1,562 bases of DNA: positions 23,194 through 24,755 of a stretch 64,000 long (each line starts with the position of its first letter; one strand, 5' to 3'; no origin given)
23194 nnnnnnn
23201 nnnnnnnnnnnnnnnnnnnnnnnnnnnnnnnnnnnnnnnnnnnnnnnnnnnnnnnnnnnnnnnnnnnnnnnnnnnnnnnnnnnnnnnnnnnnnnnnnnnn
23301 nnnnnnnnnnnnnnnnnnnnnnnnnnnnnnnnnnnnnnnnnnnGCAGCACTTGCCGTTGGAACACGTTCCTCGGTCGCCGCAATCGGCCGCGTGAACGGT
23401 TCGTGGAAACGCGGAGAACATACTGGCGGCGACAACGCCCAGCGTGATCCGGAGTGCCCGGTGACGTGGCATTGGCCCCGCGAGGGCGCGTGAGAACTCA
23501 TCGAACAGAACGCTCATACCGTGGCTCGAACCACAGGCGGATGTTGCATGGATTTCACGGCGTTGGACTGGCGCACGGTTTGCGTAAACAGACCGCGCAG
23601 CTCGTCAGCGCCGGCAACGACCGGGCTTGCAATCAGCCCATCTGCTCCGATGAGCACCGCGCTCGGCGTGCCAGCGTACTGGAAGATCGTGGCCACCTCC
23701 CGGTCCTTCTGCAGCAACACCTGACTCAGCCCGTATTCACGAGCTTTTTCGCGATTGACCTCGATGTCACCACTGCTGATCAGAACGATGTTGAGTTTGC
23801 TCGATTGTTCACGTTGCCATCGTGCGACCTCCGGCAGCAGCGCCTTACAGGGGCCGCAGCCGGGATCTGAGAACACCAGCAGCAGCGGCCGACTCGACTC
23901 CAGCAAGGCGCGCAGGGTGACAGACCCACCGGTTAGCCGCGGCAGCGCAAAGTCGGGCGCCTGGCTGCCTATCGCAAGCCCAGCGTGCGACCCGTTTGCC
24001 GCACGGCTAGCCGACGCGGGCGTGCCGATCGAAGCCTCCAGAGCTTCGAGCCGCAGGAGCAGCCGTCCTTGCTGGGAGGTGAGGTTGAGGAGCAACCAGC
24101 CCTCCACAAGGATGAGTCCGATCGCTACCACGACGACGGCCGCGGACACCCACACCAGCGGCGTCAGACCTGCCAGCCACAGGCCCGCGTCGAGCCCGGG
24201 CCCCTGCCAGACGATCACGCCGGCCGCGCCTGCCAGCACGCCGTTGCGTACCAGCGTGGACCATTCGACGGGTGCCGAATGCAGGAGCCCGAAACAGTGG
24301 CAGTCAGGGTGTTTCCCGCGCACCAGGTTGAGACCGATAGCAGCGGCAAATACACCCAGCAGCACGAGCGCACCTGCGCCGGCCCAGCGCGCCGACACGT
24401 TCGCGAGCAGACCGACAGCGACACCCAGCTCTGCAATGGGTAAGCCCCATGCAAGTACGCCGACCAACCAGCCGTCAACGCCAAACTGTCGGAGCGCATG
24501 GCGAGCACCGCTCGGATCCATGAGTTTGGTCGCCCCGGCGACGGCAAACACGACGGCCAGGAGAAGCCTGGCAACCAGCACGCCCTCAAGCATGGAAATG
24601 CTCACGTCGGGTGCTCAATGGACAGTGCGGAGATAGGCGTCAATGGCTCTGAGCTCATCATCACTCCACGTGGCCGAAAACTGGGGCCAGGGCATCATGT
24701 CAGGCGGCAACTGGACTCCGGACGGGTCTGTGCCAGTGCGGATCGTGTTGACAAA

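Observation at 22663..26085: Cupin / diheme cytochrome c / MauE-thioredoxin fusion / 24-Cys secreted protein: candidate dedicated oxidative-folding operon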

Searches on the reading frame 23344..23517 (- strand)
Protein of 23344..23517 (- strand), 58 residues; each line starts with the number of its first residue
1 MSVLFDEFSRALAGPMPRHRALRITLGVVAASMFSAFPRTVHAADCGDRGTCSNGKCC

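Call 104: search_protein_families(library=ncbifam, proteins=[window:23344-23517:-], max_evalue=10)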
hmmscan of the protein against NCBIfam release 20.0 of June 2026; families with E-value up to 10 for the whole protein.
seq(58 aa): 0 families

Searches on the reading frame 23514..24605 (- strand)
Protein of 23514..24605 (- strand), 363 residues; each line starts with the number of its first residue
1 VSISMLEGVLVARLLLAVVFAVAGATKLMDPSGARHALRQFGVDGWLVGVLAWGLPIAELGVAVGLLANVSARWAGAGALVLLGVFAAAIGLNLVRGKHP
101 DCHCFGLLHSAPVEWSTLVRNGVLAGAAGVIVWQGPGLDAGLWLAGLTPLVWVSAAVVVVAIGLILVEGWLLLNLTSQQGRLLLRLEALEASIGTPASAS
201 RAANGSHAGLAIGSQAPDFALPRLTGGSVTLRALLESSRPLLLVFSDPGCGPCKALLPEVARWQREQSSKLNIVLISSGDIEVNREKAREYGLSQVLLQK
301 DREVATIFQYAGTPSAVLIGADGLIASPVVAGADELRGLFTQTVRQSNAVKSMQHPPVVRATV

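Call 3: search_protein_families(library=pfam, proteins=[window:23514-24605:-], max_evalue=0.01)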
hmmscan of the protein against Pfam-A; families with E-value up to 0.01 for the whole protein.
window:23514-24605:- (363 aa): 7 families
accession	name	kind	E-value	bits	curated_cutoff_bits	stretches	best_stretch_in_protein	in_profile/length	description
PF07291.16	MauE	-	3.9e-29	102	27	1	9-133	5-127/128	Methylamine utilisation protein MauE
PF00578.27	AhpC-TSA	-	8.7e-10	39.1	26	1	212-326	1-122/124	AhpC/TSA family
PF07681.17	DoxX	-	3.4e-08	34.5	23.6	1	8-86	1-79/85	DoxX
PF13098.12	Thioredoxin_2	-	8.5e-06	26.5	27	1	237-322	4-85/104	Thioredoxin-like domain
PF13564.11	DoxX_2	-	1.1e-05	25.9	26.3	1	12-100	2-88/103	DoxX-like family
PF00085.26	Thioredoxin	-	8.9e-05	22.9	23.5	1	234-294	14-71/103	Thioredoxin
PF08534.16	Redoxin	-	0.0003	21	26.6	1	213-324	3-127/148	Redoxin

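Call 5: search_protein_families(library=ncbifam, proteins=[window:23514-24605:-], max_evalue=0.01)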
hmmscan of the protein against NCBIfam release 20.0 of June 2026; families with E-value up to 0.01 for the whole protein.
window:23514-24605:- (363 aa): 8 families
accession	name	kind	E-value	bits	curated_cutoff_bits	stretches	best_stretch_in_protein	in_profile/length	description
TIGR02661.1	MauD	equivalog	1.6e-12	47.3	188.6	1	207-332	43-166/189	methylamine dehydrogenase accessory protein MauD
NF045576.1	BT_3928_fam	equivalog_domain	4.6e-09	35.8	250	1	10-135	3-133/358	BT_3928 family protein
NF002854.0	PRK03147.1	subfamily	2.9e-07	30.6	170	1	206-329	32-156/176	thiol-disulfide oxidoreductase ResA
NF038285.1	deiodinase_rel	hypoth_equivalog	6.3e-07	29.2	250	1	207-276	173-242/347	deiodinase family protein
TIGR01126.1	pdi_dom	equivalog_domain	0.00027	21.2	107.2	1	234-294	10-70/105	protein disulfide-isomerase domain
TIGR01068.1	thioredoxin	equivalog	0.00036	20.7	96.8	1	235-295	11-68/101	thioredoxin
NF008229.0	PRK10996.1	equivalog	0.00036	20.3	125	1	226-292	40-103/141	thioredoxin TrxC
NF040769.1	SelL_rel_redox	subfamily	0.00068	19.3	120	1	215-311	2-98/173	SelL-related redox protein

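Call 8: find_related_loci(query=window:23514-24605:-, collection=genome_contigs, flank=6000)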
Query window:23514-24605:- (363 aa) in genome_contigs; peptide patterns used: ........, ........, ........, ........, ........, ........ (x = any residue, [..] = any of these).
599 stretches matched a pattern (row limit reached: there are more); 81 encode a relative of the query (tblastn E <= 1e-3); the best 80 are kept; 80 distinct loci.
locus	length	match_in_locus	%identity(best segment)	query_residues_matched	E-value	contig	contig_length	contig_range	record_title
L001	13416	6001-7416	50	20-345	1e-89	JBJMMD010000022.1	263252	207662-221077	MAG: Thermomicrobiales bacterium isolate 12C16O_72h_100_P16_coass_bin_33 k141_4174407, whole genome shotgun sequence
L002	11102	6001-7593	50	5-348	7e-89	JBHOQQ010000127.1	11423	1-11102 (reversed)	MAG: Thermomicrobiales bacterium isolate A0_21 coassembly_Ak141_320997, whole genome shotgun sequence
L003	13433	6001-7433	45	27-344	7e-71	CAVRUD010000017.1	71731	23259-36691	MAG: uncultured Chloroflexia bacterium isolate MFD02840.bin.2.110 genome assembly, contig: contig_51817, whole genome sh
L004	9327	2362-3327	43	9-351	8e-56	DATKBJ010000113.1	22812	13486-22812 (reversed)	MAG TPA_asm: Gaiellaceae bacterium isolate SMAG_U14417 k141_2004545, whole genome shotgun sequence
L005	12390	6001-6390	29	210-340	5e-10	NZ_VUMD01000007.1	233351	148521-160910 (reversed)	Clostridium porci strain WCA-389-WT-23D1 seq7, whole genome shotgun sequence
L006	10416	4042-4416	31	210-326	4e-10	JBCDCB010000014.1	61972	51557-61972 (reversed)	MAG: Planctomycetota bacterium isolate P01_F01_bin.97 k141_356861_length_61972_cov_13.0000, whole genome shotgun sequenc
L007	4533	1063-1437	31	211-332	4e-9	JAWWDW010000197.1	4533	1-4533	MAG: Robiginitalea sp. isolate HN18.bin.25 k141_676094_length_4533_cov_7.0000, whole genome shotgun sequence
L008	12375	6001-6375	31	207-322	4e-8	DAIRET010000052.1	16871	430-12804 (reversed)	MAG TPA_asm: Ignavibacteriaceae bacterium isolate CTOTU18356 NODE_3835_length_16871_cov_5.697015, whole genome shotgun s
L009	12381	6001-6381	31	209-326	7e-8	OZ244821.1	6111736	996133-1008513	MAG: Candidatus Poribacteria bacterium isolate f8e195d4-717b-4ac2-aaf5-fcbd41c48ae0 genome assembly, chromosome: 1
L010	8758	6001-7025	27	198-355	9e-8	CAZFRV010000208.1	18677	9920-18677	MAG TPA_asm: uncultured Acidobacteriaceae bacterium isolate binchicken_co279_154 genome assembly, contig: k141_566712, w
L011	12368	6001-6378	31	209-325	8e-8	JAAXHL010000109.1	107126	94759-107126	MAG: Candidatus Poribacteria bacterium isolate Plut_88888 unfiltered_Plut_88888_genomic_contig_254361, whole genome shot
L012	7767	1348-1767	30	190-330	1e-7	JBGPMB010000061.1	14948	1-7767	MAG: Candidatus Eisenbacteria bacterium isolate OBJ_0618_7090110_248 k141_9258511_length_14948_cov_61.8435, whole genome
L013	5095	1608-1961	27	212-330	1e-7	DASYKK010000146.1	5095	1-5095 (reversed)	MAG TPA_asm: Candidatus Angelobacter sp. isolate SMAG_U4320 k141_320983, whole genome shotgun sequence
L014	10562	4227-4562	28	212-324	1e-7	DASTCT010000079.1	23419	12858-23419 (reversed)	MAG TPA_asm: Candidatus Angelobacter sp. isolate SMAG_U800 k141_724011, whole genome shotgun sequence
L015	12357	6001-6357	34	212-325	4e-7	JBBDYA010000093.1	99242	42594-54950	MAG: Gemmatimonadaceae bacterium isolate LejiaD_68_15 Lejia_D_436_length_99242_cov_9, whole genome shotgun sequence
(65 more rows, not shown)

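Call 34: search_protein_families(library=pfam, proteins=[L001:4863-5597:+], max_evalue=0.05)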
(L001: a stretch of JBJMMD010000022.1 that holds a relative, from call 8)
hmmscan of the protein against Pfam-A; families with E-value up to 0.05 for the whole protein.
L001:4863-5597:+ (244 aa): 1 family
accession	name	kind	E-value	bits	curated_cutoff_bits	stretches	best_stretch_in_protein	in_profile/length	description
PF03128.19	CXCXC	-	0.0054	17.5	15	1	181-193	1-13/13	CXCXC repeat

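Call 45: find_related_loci(query=A3, collection=genome_contigs, flank=6000)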
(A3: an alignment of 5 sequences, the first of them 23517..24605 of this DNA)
Query A3 (363 aa) in genome_contigs; peptide patterns used: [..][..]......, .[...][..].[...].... (x = any residue, [..] = any of these).
324 stretches matched a pattern; 277 encode a relative of the query (tblastn E <= 1e-3); the best 80 are kept; 80 distinct loci.
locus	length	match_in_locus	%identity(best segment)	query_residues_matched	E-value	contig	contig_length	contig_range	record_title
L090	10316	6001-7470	51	9-344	1e-94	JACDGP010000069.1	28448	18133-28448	MAG: Herpetosiphonaceae bacterium isolate MGR_bin415 SD2908_NODE_607_length_28448_cov_2.114968, whole genome shotgun seq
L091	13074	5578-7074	49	9-362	1e-93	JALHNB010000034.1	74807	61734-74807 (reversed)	MAG: Anaerolineae bacterium isolate Bin_50_3 c_000000001989, whole genome shotgun sequence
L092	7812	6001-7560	46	4-360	3e-91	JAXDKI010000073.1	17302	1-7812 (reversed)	MAG: Thermomicrobiales bacterium isolate BP_591 scaffold_5817646, whole genome shotgun sequence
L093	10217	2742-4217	50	1-344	6e-91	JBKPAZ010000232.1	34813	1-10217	MAG: Chloroflexota bacterium isolate GB_EKS_MAG_00083 GB_EKS_000001781128, whole genome shotgun sequence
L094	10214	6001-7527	48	3-358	2e-90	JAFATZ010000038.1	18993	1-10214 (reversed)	MAG: Ktedonobacteraceae bacterium isolate CP_BM_ER_R9_25 BM_ER_R9_k147_267812, whole genome shotgun sequence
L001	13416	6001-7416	50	20-345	1e-89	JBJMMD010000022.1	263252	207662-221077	MAG: Thermomicrobiales bacterium isolate 12C16O_72h_100_P16_coass_bin_33 k141_4174407, whole genome shotgun sequence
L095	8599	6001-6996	49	19-346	3e-89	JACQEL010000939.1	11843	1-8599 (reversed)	MAG: Deltaproteobacteria bacterium isolate NC_groundwater_1020_Pr1_S-0.65um_57_10 Montesol18_Sp65_coassembly_scaffold_16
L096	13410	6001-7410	50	19-345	2e-89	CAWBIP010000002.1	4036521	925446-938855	MAG: uncultured Verrucomicrobiae bacterium isolate MFD03346.bin.1.129 genome assembly, contig: contig_2756, whole genome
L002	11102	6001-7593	50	5-348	7e-89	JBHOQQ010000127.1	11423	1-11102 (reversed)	MAG: Thermomicrobiales bacterium isolate A0_21 coassembly_Ak141_320997, whole genome shotgun sequence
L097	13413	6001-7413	50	19-339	2e-88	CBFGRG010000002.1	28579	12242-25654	MAG TPA_asm: uncultured bacterium isolate SRR17295755_concoct_154 genome assembly, contig: ERZ23329302.877, whole genome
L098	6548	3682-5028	51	27-342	8e-88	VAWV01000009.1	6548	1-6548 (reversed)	MAG: Actinobacteria bacterium isolate AC_15 14_0929_12_20cm_scaffold_13261, whole genome shotgun sequence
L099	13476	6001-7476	51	8-345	5e-88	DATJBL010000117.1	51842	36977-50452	MAG TPA_asm: Methylocella sp. isolate SMAG_U15353 k141_1892400, whole genome shotgun sequence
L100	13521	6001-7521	48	19-360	3e-86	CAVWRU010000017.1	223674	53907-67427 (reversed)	MAG: uncultured Alphaproteobacteria bacterium isolate MFD04944.bin.3.22 genome assembly, contig: contig_66865, whole gen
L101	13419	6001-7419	47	19-348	9e-86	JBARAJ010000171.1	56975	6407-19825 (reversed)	MAG: Candidatus Udaeobacter sp. isolate MFD10902_ilm_asm_bin15 k127_434619, whole genome shotgun sequence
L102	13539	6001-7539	50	9-358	8e-86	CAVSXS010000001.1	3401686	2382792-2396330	MAG: uncultured Chloroflexia bacterium isolate MFD05705.bin.1.31 genome assembly, contig: contig_15059, whole genome sho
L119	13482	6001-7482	49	18-344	6e-80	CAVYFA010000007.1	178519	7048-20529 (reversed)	MAG: uncultured Chloroflexia bacterium isolate MFD09603.bin.2.172 genome assembly, contig: contig_2537, whole genome sho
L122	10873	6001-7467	45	9-346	8e-79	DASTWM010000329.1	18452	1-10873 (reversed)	MAG TPA_asm: Roseiflexaceae bacterium isolate SMAG_U2388 k141_1092252, whole genome shotgun sequence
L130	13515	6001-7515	49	20-360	2e-76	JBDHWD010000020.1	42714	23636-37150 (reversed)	MAG: Thermomicrobiales bacterium isolate AS-MICRO-3CA.275 NODE_3252_length_42714_cov_11.281103, whole genome shotgun seq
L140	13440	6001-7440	44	5-345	1e-73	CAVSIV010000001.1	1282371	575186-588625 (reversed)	MAG: uncultured Chloroflexia bacterium isolate MFD01721.bin.2.155 genome assembly, contig: contig_10992, whole genome sh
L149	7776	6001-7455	47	9-344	2e-72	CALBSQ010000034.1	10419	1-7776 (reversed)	MAG TPA_asm: uncultured Chloroflexi bacterium isolate SRR5457059_bin.8_CONCOCT_v1.1_MAG genome assembly, contig: ERZ7950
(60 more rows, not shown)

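Call 57: search_protein_families(library=pfam, proteins=[L091:4087-5526:+, L096:3649-5694:+, L100:4299-5873:+, L101:5058-5783:+, L102:5268-5873:+, L119:8082-10070:+, L122:7527-9374:+, L130:4341-5891:+, L140:7488-8651:+, L149:4172-5968:+], max_evalue=0.01)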
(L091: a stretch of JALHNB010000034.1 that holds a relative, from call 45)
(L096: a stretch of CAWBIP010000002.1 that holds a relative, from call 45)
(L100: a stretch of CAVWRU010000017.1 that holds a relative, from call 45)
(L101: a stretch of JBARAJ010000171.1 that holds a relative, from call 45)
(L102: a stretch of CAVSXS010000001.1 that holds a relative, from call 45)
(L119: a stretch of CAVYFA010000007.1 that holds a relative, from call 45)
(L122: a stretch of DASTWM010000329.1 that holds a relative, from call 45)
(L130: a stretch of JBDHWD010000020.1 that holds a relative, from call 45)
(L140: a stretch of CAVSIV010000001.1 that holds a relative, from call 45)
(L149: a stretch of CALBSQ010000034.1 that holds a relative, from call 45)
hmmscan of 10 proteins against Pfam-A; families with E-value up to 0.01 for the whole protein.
L091:4087-5526:+ (479 aa): 0 families

L096:3649-5694:+ (681 aa): 5 families
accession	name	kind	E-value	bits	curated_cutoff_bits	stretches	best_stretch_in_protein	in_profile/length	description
PF01079.26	Hint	-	2.5e-08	34.2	29.7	1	528-611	9-92/213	Hint module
PF07591.16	PT-HINT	-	1.5e-05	25.7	27.7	1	542-677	5-136/137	Pretoxin HINT domain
PF05203.21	Hom_end_hint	-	1.7e-05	25.3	32.1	1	532-610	1-80/228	Hom_end-associated Hint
PF14890.11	Intein_splicing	-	0.00015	22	35.8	0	542-616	4-80/155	Intein splicing domain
PF17557.7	Conotoxin_I2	-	0.0042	17.6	27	1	127-151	1-25/38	I2-superfamily conotoxins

L100:4299-5873:+ (524 aa): 0 families

L101:5058-5783:+ (241 aa): 0 families

L102:5268-5873:+ (201 aa): 1 family
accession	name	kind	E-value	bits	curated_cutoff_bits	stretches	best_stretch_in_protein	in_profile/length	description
PF04706.18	Dickkopf_N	-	0.0018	19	25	1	172-195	2-25/51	Dickkopf N-terminal cysteine-rich region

L119:8082-10070:+ (662 aa): 1 family
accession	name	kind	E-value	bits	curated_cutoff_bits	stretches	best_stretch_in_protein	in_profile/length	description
PF04885.19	Stig1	-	2.8e-18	66.6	24.1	5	148-188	43-83/85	Stigma-specific STIG1-like protein family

L122:7527-9374:+ (615 aa): 0 families

L130:4341-5891:+ (516 aa): 2 families
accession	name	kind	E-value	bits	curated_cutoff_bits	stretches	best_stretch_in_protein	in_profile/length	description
PF04885.19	Stig1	-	9.4e-08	32.9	24.1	2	252-293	42-83/85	Stigma-specific STIG1-like protein family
PF10518.14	TAT_signal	-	0.0092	16.3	22.7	0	17-36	2-21/21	TAT (twin-arginine translocation) pathway signal sequence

L140:7488-8651:+ (387 aa): 1 family
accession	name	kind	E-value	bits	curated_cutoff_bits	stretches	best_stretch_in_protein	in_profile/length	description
PF04885.19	Stig1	-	1.7e-17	64.1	24.1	3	103-178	10-85/85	Stigma-specific STIG1-like protein family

L149:4172-5968:+ (598 aa): 0 families

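Call 58: search_protein_families(library=ncbifam, proteins=[L091:4087-5526:+, L096:3649-5694:+, L100:4299-5873:+, L101:5058-5783:+, L102:5268-5873:+, L119:8082-10070:+, L122:7527-9374:+, L130:4341-5891:+, L140:7488-8651:+, L001:5956-7917:+], max_evalue=0.01)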
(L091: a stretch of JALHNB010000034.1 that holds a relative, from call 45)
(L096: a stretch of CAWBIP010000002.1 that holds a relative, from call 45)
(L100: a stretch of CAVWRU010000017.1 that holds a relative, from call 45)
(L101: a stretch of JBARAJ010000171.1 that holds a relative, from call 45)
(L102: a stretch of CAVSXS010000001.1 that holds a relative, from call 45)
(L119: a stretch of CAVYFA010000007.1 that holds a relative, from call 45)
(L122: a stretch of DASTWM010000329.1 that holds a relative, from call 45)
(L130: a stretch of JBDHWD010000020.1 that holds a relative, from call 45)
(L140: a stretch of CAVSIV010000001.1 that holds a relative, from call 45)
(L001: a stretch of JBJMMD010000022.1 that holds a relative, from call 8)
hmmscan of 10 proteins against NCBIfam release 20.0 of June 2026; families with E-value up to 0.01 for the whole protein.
L091:4087-5526:+ (479 aa): 0 families

L096:3649-5694:+ (681 aa): 2 families
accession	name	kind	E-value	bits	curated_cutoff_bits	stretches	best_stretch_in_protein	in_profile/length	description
TIGR01443.1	intein_Cterm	domain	0.00012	22.2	15.6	1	652-677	1-23/24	intein C-terminal splicing region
NF038136.1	rSAM_Rv_intein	exception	0.00045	19.2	700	1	531-607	75-150/574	intein-containing Rv2578c family radical SAM protein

L100:4299-5873:+ (524 aa): 0 families

L101:5058-5783:+ (241 aa): 0 families

L102:5268-5873:+ (201 aa): 0 families

L119:8082-10070:+ (662 aa): 2 families
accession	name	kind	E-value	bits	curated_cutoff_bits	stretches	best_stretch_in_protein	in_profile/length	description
NF041328.1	C_rich_MXAN6577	subfamily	5.6e-53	178.7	100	3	148-268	21-145/145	MXAN_6577-like cysteine-rich protein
TIGR04201.1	Myxo_Cys_RPT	repeat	0.0028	17.7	25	1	266-286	1-22/22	Cys-rich repeat-containing protein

L122:7527-9374:+ (615 aa): 0 families

L130:4341-5891:+ (516 aa): 2 families
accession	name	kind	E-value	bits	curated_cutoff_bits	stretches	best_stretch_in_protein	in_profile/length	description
NF041328.1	C_rich_MXAN6577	subfamily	5e-25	88.1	100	1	204-334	13-145/145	MXAN_6577-like cysteine-rich protein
TIGR01409.1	TAT_signal_seq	domain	0.00038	20.7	16.7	1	17-38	1-22/29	twin-arginine translocation signal domain-containing protein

L140:7488-8651:+ (387 aa): 2 families
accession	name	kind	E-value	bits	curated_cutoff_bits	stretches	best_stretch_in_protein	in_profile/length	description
NF041328.1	C_rich_MXAN6577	subfamily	2.2e-31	108.7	100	3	54-191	17-144/145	MXAN_6577-like cysteine-rich protein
TIGR04201.1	Myxo_Cys_RPT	repeat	0.00026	21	25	1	196-217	1-22/22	Cys-rich repeat-containing protein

L001:5956-7917:+ (653 aa): 19 families
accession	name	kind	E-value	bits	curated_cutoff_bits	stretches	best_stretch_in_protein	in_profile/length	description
NF002854.0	PRK03147.1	subfamily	2.8e-27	95.7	170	3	362-482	29-154/176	thiol-disulfide oxidoreductase ResA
TIGR02661.1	MauD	equivalog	1.3e-25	89.9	188.6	3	204-321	45-160/189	methylamine dehydrogenase accessory protein MauD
NF041054.1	WAxxUGC_long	equivalog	1.9e-20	73.5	300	2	515-628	77-195/354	ResA-like WAxxUGC motif-containing protein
NF038285.1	deiodinase_rel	hypoth_equivalog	2.6e-16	60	250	2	204-270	175-241/347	deiodinase family protein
NF040769.1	SelL_rel_redox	subfamily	1.9e-13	50.4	120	2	521-590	2-73/173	SelL-related redox protein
NF006960.0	PRK09437.1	equivalog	3.1e-11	43.4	140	1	371-464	6-104/156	thioredoxin-dependent thiol peroxidase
NF045576.1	BT_3928_fam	equivalog_domain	2.6e-09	36.7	250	1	6-131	3-133/358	BT_3928 family protein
NF041202.1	StoA_CxxC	exception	1.4e-08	34.8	210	0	524-630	35-147/163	endospore biogenesis thiol-disulfide oxidoreductase StoA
NF047696.1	ThlDiSintTplARhiz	equivalog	3.7e-08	33.4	230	0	520-625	75-191/219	thiol:disulfide interchange protein TlpA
TIGR00385.1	dsbE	subfamily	9.3e-08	31.8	123.15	0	516-631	34-154/173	DsbE family thiol:disulfide interchange protein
TIGR01126.1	pdi_dom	equivalog_domain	1.5e-05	25.2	107.2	0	543-593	15-64/105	protein disulfide-isomerase domain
NF047697.1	ThioredTrxAClost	equivalog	2.4e-05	24.5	140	0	234-273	18-57/105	thioredoxin TrxA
NF008229.0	PRK10996.1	equivalog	2.6e-05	24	125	0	222-277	41-96/141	thioredoxin TrxC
TIGR01068.1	thioredoxin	equivalog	6.6e-05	23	96.8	0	231-277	12-58/101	thioredoxin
NF010288.0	PRK13728.1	subfamily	8.5e-05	22.1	199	0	364-421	44-95/181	F-type conjugal transfer protein TrbB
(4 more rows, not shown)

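Call 64: search_solved_structures(query=window:23517-24605:-, max_evalue=0.001)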
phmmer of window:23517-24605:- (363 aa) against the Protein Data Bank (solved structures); distinct sequences matched with E-value up to 0.001: 32.
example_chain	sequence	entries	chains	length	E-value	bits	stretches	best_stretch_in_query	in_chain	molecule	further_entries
2h1b_A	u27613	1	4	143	1.2e-06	30.9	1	213-330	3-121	Thiol-disulfide oxidoreductase resA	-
1st9_A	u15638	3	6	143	1.6e-06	30.4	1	213-330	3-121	Thiol-disulfide oxidoreductase resA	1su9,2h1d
2f9s_A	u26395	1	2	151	1.8e-06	30.3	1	213-330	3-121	Thiol-disulfide oxidoreductase resA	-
2l5o_A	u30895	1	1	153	2.8e-06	29.6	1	215-333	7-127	Putative thioredoxin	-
2gzy_A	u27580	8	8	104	1e-05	27.8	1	240-305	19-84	Thioredoxin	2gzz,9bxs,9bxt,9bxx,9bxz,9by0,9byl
2yj7_A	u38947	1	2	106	2.3e-05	26.6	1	233-296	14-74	LPBCA THIOREDOXIN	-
4ulx_A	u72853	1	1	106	2.6e-05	26.5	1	233-296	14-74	LPBCA-L89K THIOREDOXIN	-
2h1a_A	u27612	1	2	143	2.9e-05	26.3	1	213-330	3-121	Thiol-disulfide oxidoreductase resA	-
3c71_A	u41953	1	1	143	2.9e-05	26.3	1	213-330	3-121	Thiol-disulfide oxidoreductase resA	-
2h19_A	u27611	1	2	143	2.9e-05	26.3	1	213-330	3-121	Thiol-disulfide oxidoreductase resA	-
3kcm_A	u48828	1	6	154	3.2e-05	26.2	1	215-332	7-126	Thioredoxin family protein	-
4nmu_A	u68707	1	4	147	3.4e-05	26.1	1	209-332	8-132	Thiol-disulfide oxidoreductase ResA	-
4ba7_A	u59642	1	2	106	6e-05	25.3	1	234-305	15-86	LBCA THIOREDOXIN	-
2yp6_A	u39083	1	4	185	7.8e-05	24.9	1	207-326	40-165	THIOREDOXIN FAMILY PROTEIN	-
4hqz_A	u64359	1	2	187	9.9e-05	24.6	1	208-326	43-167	Thioredoxin family protein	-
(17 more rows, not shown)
